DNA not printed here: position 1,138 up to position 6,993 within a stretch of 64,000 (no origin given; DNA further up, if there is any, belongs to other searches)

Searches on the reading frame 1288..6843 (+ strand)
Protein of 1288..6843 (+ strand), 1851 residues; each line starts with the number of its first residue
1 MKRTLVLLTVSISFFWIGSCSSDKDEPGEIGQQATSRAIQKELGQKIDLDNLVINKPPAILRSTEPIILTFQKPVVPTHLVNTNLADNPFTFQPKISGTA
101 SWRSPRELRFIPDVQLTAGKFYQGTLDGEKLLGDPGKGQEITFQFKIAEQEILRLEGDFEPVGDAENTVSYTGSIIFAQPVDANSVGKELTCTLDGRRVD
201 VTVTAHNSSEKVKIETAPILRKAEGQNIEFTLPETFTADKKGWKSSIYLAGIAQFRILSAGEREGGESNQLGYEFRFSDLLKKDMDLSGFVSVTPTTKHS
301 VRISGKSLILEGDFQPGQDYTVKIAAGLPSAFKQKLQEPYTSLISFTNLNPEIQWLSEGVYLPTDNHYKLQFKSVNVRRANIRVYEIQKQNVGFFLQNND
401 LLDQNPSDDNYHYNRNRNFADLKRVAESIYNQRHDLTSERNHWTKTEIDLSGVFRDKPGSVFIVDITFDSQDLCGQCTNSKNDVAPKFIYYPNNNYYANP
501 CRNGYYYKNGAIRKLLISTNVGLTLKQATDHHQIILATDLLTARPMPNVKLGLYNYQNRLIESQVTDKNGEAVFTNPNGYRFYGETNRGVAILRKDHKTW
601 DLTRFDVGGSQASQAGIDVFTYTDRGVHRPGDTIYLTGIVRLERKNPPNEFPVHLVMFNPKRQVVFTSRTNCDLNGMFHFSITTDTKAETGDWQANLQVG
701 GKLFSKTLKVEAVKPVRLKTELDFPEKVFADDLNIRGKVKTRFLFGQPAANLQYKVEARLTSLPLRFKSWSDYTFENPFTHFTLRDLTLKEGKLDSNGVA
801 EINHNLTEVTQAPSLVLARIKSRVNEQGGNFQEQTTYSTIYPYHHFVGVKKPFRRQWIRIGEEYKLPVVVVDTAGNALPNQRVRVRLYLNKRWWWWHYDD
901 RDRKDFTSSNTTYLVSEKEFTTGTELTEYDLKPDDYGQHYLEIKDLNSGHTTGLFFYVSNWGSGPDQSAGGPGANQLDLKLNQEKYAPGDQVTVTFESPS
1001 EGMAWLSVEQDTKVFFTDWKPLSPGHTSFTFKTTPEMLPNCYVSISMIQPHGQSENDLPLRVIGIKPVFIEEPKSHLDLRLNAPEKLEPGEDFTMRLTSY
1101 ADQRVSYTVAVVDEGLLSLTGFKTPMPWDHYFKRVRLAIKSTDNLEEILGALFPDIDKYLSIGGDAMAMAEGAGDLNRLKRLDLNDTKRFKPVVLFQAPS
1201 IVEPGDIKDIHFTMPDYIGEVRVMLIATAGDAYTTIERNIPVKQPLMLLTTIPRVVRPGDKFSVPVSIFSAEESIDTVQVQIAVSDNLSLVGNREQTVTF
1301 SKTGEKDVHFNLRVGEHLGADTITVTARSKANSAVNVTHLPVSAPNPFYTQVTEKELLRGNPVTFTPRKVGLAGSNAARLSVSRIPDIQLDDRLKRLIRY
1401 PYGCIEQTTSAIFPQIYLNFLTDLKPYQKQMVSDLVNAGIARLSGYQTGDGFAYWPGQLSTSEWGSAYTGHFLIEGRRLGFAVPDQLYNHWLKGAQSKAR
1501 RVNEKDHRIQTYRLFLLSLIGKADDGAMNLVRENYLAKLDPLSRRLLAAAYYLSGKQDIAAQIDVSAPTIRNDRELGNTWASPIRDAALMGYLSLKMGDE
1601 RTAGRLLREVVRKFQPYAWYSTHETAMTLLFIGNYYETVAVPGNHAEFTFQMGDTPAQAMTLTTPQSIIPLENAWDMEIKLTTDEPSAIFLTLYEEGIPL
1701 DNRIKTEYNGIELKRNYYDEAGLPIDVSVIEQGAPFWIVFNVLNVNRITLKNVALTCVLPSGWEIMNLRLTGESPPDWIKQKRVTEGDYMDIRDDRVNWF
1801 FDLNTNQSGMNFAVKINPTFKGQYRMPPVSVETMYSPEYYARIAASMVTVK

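Call 75: search_protein_families(library=pfam, proteins=[window:1288-6843:+], max_evalue=0.00001)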
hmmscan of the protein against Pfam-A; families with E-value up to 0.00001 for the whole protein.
window:1288-6843:+ (1851 aa): 10 families
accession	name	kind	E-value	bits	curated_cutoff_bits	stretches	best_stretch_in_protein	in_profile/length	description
PF07703.20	A2M_BRD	-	5e-20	72.7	22.7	1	977-1119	1-140/140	Alpha-2-macroglobulin bait region domain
PF01835.25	MG2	-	1.6e-18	67.3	32.8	1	618-710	1-96/96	MG2 domain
PF17973.7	bMG10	-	5.4e-17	62.6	26.2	1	1710-1838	1-131/131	Bacterial Alpha-2-macroglobulin MG10 domain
PF11974.14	bMG3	-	1.4e-15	57.5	34.9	1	519-611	2-102/103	Bacterial alpha-2-macroglobulin MG3 domain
PF17962.7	bMG6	-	5.7e-15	55.9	23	1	848-958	1-110/112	Bacterial macroglobulin domain 6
PF17972.7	bMG5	-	1.8e-14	54.6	26.5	1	717-839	2-124/127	Bacterial Alpha-2-macroglobulin MG5 domain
PF00207.28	A2M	-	1.9e-11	44.1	21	1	1205-1281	13-91/92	Alpha-2-macroglobulin family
PF21142.3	A2M_bMG2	-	1.6e-08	35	25.5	1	356-454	3-92/119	Bacterial alpha-2 macroglobulin MG2 domain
PF13205.12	Big_5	-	3.3e-06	28.2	23.6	0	298-347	57-104/105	Bacterial Ig-like domain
PF07678.20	TED_complement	-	6e-06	26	22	0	1391-1496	16-127/312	A-macroglobulin TED domain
